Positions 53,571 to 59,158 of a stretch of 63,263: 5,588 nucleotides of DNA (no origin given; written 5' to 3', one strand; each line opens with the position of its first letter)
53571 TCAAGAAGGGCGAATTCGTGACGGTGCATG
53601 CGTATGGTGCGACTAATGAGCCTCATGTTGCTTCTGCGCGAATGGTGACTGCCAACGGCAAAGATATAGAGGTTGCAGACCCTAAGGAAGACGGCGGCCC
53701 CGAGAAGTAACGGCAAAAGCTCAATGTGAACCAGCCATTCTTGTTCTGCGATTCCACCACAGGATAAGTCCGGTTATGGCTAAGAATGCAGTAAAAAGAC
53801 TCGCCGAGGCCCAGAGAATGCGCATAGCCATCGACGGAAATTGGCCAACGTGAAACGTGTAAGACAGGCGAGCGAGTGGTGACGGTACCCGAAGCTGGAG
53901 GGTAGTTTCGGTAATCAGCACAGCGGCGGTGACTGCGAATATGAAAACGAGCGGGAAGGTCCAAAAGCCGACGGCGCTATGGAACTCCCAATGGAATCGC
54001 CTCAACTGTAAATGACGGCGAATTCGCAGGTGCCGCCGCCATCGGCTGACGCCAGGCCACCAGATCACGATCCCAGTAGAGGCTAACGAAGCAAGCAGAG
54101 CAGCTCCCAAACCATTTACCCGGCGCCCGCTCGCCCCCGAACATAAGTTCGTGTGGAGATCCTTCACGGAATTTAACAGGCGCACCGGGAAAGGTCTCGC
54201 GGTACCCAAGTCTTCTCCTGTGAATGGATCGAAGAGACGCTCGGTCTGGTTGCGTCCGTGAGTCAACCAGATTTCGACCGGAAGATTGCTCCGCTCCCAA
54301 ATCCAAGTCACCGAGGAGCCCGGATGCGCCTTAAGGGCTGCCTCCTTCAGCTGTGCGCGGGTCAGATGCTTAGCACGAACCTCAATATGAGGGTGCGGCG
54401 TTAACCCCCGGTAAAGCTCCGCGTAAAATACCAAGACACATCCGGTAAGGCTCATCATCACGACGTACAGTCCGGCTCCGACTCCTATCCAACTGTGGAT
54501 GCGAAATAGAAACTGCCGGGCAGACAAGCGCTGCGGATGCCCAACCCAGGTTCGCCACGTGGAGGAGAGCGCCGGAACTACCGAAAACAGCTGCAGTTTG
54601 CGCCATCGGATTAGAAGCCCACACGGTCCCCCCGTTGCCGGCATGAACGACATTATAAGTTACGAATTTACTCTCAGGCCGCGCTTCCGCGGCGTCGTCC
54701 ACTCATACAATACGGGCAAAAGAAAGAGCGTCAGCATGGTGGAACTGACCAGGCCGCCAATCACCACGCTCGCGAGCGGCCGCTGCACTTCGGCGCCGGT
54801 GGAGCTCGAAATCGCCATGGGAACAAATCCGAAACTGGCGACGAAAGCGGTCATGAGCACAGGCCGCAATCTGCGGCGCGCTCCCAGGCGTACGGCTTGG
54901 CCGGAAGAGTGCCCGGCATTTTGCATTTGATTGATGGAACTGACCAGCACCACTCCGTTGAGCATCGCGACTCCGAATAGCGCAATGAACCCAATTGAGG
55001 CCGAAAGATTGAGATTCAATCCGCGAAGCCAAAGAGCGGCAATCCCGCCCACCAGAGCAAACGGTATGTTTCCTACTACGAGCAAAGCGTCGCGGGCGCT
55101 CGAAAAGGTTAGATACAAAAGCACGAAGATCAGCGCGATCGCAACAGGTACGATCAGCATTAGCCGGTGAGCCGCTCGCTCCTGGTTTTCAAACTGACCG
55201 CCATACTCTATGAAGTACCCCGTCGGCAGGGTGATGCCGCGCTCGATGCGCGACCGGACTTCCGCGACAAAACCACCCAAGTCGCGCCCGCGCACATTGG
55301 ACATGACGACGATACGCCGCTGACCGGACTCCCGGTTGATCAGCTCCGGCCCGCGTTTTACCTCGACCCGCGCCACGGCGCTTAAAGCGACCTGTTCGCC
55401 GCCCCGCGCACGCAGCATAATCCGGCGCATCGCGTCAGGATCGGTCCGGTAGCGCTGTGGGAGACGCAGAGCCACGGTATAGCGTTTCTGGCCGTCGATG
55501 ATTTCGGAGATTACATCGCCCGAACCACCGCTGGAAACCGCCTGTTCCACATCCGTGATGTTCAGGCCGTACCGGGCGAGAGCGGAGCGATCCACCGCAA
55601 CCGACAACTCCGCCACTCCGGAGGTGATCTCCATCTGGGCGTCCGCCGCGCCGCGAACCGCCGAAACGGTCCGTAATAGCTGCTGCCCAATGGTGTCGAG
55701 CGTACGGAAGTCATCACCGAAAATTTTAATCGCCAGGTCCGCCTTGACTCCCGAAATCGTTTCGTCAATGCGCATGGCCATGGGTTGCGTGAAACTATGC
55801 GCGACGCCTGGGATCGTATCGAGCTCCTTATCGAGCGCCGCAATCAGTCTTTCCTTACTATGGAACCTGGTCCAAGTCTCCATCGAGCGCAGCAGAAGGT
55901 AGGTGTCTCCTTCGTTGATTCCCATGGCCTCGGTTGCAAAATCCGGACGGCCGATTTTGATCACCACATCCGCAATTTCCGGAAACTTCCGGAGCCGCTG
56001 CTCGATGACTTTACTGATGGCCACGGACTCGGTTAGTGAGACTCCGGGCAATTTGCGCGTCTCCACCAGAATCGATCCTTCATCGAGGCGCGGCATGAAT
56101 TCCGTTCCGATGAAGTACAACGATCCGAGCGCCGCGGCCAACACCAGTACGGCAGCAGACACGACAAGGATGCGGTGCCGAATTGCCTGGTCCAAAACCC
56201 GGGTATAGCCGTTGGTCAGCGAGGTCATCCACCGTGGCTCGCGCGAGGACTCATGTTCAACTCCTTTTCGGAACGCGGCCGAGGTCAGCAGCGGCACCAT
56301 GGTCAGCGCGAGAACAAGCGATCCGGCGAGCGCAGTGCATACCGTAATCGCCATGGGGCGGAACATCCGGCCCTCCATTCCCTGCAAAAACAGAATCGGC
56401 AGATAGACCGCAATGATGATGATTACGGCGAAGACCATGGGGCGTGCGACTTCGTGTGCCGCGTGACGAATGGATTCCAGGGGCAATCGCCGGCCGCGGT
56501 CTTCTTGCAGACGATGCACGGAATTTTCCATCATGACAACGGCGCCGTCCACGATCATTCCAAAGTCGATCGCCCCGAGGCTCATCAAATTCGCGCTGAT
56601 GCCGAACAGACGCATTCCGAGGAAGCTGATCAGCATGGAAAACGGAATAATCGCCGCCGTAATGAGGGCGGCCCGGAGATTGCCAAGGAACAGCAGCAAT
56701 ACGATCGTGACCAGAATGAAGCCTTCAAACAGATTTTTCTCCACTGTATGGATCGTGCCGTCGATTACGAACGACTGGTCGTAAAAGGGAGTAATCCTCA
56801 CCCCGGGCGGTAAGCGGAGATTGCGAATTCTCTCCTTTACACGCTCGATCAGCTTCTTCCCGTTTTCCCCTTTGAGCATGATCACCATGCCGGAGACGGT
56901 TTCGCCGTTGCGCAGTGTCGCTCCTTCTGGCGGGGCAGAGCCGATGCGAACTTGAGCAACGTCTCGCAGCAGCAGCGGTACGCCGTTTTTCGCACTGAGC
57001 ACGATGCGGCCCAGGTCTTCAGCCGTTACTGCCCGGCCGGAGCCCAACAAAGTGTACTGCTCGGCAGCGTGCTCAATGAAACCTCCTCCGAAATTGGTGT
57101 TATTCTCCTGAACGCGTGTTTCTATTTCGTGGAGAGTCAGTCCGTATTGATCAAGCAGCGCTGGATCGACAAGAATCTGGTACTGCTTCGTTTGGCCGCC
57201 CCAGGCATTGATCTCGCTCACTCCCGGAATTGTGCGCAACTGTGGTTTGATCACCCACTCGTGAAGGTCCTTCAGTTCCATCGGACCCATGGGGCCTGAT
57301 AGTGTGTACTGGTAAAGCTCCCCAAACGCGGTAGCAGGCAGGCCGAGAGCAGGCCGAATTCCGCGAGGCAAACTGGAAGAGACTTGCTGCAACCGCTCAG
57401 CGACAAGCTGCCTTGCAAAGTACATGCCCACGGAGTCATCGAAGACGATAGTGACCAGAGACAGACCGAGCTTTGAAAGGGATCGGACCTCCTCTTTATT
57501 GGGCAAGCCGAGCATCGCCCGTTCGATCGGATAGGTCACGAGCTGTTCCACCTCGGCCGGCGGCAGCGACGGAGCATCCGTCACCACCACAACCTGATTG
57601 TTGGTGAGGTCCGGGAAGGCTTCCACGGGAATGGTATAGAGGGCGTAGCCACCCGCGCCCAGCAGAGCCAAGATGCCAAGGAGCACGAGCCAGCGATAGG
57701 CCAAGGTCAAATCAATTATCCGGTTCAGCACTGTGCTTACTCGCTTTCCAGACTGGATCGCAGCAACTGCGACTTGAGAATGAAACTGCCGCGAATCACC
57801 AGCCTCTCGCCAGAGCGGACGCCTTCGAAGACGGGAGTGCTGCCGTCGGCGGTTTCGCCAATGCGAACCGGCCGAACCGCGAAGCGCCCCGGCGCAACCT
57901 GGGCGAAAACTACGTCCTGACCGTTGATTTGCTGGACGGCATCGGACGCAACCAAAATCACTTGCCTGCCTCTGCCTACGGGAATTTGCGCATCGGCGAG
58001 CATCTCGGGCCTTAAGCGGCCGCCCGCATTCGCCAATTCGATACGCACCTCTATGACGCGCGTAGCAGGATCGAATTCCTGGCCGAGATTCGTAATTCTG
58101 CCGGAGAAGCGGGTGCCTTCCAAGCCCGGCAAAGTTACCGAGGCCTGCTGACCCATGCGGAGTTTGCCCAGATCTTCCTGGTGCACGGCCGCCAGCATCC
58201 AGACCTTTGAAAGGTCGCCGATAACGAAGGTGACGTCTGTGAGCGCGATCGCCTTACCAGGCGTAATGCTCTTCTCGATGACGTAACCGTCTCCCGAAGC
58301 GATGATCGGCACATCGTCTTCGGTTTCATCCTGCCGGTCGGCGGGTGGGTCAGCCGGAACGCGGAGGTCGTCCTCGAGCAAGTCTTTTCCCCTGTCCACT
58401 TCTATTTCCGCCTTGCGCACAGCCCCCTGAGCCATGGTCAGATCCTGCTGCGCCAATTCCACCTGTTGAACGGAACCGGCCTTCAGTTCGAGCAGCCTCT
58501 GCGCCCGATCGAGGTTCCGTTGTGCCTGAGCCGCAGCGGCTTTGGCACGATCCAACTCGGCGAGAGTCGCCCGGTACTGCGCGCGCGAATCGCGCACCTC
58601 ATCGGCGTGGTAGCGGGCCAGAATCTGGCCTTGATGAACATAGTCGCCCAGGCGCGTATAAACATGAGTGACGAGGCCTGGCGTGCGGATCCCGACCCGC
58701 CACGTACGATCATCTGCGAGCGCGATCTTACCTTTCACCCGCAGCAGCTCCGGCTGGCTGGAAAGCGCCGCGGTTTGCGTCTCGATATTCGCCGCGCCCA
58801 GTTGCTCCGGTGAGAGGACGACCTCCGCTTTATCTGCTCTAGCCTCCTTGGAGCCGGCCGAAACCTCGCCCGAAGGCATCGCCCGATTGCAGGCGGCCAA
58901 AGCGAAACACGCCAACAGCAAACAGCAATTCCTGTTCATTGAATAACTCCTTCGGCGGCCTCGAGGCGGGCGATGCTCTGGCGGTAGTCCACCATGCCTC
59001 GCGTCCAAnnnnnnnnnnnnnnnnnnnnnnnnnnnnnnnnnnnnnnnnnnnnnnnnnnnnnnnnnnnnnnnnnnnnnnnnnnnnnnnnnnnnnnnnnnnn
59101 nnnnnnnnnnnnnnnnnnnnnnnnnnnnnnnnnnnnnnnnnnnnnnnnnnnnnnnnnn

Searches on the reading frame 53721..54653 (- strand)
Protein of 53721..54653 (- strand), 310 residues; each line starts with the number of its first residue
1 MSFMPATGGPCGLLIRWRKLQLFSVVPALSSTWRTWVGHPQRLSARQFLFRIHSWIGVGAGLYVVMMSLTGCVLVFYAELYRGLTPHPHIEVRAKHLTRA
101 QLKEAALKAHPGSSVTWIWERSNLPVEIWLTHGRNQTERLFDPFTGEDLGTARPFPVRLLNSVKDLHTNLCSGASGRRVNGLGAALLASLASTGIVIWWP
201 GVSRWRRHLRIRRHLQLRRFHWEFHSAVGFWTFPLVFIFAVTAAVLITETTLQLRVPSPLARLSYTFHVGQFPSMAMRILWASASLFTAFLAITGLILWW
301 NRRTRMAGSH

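Call 6: search_protein_families(library=pfam, proteins=[window:53721-54653:-])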
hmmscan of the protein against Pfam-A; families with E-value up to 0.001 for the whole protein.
window:53721-54653:- (310 aa): 1 family
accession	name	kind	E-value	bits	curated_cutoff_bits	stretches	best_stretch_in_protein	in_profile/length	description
PF03929.21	PepSY_TM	-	3.5e-39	135.8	28.8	2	50-250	1-206/295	PepSY-associated TM region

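Call 64: search_protein_families(library=ncbifam, max_evalue=0.01, proteins=[window:53721-54653:-])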
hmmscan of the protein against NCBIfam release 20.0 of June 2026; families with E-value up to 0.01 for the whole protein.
window:53721-54653:- (310 aa): 0 families

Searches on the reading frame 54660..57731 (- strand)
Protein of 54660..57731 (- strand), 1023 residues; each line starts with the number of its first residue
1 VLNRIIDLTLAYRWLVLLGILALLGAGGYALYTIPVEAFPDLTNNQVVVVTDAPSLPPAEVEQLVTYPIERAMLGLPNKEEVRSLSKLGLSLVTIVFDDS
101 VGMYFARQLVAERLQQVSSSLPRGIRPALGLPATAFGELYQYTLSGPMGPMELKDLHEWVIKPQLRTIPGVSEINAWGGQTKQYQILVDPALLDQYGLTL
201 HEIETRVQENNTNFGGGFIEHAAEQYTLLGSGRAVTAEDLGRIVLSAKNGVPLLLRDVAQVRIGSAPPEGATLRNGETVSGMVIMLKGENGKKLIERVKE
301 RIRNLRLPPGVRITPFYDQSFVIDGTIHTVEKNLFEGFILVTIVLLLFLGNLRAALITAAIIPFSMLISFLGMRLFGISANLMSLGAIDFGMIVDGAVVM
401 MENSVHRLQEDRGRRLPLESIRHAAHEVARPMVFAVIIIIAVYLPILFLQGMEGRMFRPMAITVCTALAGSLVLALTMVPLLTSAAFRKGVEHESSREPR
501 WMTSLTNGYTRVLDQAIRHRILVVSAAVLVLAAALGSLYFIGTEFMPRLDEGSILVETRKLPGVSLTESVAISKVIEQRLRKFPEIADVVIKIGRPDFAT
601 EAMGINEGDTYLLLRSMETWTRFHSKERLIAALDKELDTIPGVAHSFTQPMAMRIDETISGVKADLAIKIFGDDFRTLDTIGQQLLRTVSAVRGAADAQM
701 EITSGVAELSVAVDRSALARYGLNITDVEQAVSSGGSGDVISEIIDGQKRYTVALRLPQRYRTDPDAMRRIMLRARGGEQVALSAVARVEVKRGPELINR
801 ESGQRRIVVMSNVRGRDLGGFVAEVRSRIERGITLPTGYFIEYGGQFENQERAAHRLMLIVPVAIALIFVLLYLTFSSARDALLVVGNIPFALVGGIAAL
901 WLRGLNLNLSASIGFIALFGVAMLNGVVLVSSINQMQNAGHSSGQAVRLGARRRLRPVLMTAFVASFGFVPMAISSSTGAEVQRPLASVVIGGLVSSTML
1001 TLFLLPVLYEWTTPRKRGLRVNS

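Call 6: search_protein_families(library=pfam, proteins=[window:54660-57731:-])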
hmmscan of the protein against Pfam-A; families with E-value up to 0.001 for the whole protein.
window:54660-57731:- (1023 aa): 2 families
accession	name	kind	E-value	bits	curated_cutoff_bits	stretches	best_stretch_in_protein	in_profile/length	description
PF00873.25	ACR_tran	-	2.3e-290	966.3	28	1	5-1009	1-1017/1021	AcrB/AcrD/AcrF family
PF03176.21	MMPL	-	1.5e-05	24.5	20.5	1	850-1009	138-299/333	MMPL family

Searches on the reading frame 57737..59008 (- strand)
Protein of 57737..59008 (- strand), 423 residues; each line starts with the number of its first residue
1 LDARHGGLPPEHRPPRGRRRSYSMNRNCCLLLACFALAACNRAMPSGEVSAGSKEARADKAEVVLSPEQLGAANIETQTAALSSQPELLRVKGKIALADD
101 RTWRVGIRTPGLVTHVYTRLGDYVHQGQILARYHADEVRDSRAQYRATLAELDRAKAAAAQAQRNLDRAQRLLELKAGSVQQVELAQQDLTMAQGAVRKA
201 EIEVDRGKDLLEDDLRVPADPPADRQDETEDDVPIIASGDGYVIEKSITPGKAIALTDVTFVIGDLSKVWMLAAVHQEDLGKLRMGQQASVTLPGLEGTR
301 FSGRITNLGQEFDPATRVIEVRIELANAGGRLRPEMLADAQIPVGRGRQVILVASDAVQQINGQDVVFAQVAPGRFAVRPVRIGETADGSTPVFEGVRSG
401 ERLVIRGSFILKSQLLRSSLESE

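Call 6: search_protein_families(library=pfam, proteins=[window:57737-59008:-])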
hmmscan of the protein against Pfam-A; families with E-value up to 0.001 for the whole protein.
window:57737-59008:- (423 aa): 3 families
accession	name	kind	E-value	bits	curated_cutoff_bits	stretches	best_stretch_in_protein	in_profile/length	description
PF16576.10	HlyD_D23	-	8.3e-40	136.8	30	2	225-338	101-214/214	Barrel-sandwich domain of CusB or HlyD membrane-fusion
PF13437.12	HlyD_3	-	6.9e-13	49.7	22.2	1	235-334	2-105/106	HlyD family secretion protein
PF13533.13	Biotin_lipoyl_2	-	0.00071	19.8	29.8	0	109-132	7-30/32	Biotin-lipoyl like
